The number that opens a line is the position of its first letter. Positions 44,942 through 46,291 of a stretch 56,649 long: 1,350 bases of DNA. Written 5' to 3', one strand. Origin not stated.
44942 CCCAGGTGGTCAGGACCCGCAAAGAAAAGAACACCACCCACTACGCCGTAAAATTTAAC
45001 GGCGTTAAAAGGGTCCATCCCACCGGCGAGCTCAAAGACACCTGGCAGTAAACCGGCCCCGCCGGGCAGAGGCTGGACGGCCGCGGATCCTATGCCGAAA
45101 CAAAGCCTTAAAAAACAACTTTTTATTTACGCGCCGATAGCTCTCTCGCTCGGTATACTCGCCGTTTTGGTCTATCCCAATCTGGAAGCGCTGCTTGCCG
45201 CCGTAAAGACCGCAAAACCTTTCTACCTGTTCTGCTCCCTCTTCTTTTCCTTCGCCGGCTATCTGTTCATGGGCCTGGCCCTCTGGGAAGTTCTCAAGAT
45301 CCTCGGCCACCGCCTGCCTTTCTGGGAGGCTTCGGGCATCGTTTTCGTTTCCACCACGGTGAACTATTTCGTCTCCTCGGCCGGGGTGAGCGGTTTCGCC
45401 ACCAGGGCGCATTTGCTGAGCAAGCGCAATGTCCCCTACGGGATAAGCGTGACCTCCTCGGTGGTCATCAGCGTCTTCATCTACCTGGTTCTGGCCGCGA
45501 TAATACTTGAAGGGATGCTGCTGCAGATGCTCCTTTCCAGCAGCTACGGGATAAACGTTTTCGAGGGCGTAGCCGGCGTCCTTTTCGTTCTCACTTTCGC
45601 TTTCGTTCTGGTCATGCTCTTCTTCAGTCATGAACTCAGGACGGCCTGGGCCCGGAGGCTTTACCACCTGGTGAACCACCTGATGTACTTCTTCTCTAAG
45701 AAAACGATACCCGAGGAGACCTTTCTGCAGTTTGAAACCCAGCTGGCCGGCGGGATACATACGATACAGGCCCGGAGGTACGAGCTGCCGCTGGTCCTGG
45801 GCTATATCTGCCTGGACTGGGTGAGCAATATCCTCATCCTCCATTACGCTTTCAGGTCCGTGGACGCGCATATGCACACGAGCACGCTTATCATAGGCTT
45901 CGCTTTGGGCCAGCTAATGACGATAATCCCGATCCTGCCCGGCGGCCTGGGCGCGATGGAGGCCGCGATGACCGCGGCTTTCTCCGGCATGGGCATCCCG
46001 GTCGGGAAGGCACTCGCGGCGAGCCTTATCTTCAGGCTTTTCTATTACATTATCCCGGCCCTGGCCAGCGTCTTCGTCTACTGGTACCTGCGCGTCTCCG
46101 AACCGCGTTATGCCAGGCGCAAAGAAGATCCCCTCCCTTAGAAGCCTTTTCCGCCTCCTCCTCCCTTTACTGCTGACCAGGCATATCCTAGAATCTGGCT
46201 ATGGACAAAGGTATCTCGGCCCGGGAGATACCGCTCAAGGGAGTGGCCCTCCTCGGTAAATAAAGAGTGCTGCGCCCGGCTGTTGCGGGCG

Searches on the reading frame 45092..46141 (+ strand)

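Call 9: search_protein_families(library=pfam, proteins=[window:45092-46141:+], max_evalue=0.01)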
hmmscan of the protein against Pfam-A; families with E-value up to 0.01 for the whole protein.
window:45092-46141:+ (349 aa): 1 family
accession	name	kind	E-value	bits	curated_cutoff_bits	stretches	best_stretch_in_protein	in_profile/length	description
PF03706.18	LPG_synthase_TM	-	2e-35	123.2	33.4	1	16-325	5-301/302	Lysylphosphatidylglycerol synthase TM region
